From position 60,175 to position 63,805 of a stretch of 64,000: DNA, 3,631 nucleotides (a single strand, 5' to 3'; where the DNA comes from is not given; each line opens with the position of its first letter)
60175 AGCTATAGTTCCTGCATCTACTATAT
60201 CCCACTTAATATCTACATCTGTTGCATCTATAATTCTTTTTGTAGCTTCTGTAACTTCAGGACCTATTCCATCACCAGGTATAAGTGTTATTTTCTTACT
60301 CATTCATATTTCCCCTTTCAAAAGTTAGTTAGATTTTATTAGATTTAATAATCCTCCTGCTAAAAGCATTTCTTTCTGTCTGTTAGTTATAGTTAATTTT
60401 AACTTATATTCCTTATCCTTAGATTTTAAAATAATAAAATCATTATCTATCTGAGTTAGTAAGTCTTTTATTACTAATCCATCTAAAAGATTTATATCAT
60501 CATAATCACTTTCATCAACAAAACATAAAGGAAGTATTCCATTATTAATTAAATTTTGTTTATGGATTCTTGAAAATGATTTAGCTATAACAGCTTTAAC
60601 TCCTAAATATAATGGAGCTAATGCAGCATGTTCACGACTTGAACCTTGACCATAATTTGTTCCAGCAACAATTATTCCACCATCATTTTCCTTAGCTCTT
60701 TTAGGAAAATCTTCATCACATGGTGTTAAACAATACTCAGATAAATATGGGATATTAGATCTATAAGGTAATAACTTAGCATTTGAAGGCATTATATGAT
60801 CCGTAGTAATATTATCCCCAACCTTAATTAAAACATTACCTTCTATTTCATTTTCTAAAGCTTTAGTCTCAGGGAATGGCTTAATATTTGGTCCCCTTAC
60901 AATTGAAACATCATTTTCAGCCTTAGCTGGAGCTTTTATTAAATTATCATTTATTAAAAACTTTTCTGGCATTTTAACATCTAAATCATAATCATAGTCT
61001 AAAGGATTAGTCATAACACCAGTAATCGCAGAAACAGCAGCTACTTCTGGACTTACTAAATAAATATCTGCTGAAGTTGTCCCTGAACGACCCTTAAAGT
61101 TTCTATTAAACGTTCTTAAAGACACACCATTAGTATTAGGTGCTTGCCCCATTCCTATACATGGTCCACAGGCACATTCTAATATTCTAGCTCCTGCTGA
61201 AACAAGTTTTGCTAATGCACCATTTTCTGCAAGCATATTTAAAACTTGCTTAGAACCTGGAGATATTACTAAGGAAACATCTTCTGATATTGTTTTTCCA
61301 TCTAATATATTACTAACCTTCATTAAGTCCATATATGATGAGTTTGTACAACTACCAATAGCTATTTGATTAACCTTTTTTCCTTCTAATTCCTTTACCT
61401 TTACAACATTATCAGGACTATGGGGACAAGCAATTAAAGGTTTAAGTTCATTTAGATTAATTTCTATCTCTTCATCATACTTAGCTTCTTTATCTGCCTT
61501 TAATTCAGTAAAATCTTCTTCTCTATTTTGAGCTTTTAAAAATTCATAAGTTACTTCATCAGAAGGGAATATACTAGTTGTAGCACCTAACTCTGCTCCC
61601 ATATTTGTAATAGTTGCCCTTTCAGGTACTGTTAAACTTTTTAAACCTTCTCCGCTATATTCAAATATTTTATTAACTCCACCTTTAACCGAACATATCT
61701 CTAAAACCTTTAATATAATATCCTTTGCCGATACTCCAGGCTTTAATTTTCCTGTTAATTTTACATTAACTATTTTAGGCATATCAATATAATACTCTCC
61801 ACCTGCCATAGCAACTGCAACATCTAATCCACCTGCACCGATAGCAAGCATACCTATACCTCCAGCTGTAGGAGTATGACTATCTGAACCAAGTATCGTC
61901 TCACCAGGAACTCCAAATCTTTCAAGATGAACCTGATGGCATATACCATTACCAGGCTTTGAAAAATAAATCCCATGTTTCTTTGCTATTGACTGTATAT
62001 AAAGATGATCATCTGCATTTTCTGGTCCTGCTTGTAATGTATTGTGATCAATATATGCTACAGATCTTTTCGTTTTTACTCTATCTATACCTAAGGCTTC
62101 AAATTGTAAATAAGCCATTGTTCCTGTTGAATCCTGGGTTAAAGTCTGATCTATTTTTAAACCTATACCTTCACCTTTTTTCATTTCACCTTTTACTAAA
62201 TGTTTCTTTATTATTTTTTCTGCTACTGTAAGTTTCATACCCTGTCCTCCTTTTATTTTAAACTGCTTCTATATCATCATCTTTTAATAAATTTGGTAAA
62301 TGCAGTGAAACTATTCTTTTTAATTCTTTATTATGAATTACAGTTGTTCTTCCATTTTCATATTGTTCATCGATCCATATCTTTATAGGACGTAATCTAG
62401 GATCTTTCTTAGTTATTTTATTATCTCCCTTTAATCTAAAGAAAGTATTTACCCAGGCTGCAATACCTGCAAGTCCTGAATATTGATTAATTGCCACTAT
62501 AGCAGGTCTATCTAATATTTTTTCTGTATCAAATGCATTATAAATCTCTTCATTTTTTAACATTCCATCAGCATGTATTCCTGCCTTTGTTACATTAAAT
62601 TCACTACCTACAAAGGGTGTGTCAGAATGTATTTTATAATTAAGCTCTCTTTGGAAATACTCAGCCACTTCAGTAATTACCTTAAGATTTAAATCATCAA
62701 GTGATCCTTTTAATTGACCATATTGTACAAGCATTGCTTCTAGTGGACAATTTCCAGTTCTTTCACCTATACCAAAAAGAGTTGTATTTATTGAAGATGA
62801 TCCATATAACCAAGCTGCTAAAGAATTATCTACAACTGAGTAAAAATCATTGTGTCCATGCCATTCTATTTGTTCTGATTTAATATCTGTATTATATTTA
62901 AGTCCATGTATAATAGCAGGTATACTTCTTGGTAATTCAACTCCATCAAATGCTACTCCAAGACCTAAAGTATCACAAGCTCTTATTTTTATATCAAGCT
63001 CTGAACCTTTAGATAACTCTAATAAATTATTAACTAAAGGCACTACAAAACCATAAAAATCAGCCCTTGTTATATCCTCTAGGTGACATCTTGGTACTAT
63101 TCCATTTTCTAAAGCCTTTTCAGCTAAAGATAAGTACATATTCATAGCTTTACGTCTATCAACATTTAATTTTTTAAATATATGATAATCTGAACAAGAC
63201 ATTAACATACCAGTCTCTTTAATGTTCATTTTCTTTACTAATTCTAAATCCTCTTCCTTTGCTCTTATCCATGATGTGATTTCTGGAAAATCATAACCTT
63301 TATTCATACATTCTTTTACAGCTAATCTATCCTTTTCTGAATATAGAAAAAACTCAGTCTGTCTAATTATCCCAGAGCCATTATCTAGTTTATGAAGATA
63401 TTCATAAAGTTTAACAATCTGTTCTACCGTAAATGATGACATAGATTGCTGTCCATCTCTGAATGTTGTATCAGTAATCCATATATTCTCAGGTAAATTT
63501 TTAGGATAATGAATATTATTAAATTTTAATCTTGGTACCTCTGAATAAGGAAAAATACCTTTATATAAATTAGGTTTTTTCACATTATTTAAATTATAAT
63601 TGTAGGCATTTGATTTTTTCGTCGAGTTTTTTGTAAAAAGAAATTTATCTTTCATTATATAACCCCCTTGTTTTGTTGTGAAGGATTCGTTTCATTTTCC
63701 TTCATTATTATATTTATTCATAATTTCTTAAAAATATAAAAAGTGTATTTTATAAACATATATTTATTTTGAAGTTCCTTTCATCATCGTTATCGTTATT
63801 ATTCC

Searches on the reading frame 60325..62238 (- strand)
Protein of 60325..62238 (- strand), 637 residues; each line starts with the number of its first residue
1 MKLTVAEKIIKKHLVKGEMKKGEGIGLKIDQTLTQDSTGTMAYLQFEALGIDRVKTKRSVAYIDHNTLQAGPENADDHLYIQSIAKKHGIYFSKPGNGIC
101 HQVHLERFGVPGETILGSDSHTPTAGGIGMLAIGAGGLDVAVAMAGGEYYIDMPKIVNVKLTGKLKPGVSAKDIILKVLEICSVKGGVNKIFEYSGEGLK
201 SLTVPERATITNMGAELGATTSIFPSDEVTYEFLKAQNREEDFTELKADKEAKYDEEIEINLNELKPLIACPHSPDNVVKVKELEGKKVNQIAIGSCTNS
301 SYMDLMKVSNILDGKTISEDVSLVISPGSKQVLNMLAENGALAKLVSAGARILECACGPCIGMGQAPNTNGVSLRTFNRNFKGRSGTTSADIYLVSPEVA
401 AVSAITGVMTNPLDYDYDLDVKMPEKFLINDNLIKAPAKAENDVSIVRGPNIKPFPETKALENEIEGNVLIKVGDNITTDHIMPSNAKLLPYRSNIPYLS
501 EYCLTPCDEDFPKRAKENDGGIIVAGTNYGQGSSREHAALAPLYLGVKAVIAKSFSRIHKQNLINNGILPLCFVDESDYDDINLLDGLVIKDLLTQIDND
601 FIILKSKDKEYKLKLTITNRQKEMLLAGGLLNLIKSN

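Call 81: search_protein_families(library=pfam, proteins=[window:60325-62238:-], max_evalue=0.00001)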
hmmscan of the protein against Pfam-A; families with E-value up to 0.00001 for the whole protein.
window:60325-62238:- (637 aa): 2 families
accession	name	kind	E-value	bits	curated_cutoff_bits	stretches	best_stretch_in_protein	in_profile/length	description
PF00330.25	Aconitase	-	6.5e-112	375.3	28.7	2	7-283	1-305/463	Aconitase family (aconitate hydratase)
PF00694.25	Aconitase_C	-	2.3e-24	86.6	22.8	1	514-574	68-129/131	Aconitase C-terminal domain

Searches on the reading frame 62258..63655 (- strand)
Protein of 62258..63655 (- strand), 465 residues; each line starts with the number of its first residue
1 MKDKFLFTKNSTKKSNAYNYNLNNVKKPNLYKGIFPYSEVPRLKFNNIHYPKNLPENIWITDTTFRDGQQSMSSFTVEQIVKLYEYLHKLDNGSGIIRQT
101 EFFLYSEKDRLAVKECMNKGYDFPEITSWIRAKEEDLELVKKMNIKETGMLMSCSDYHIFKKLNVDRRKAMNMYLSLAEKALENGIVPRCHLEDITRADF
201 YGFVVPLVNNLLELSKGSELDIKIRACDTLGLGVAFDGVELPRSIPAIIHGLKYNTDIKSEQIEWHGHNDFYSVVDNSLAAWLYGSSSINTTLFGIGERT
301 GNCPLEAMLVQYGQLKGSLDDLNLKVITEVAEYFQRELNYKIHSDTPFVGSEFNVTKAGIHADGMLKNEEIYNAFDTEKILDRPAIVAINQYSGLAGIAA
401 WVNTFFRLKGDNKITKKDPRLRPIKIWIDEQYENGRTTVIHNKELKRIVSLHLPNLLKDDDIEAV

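Call 81: search_protein_families(library=pfam, proteins=[window:62258-63655:-], max_evalue=0.00001)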
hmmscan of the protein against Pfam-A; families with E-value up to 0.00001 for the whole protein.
window:62258-63655:- (465 aa): 1 family
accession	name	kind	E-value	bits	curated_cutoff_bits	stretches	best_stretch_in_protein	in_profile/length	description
PF00682.25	HMGL-like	-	1.7e-29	103.5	29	1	58-332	2-258/260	HMGL-like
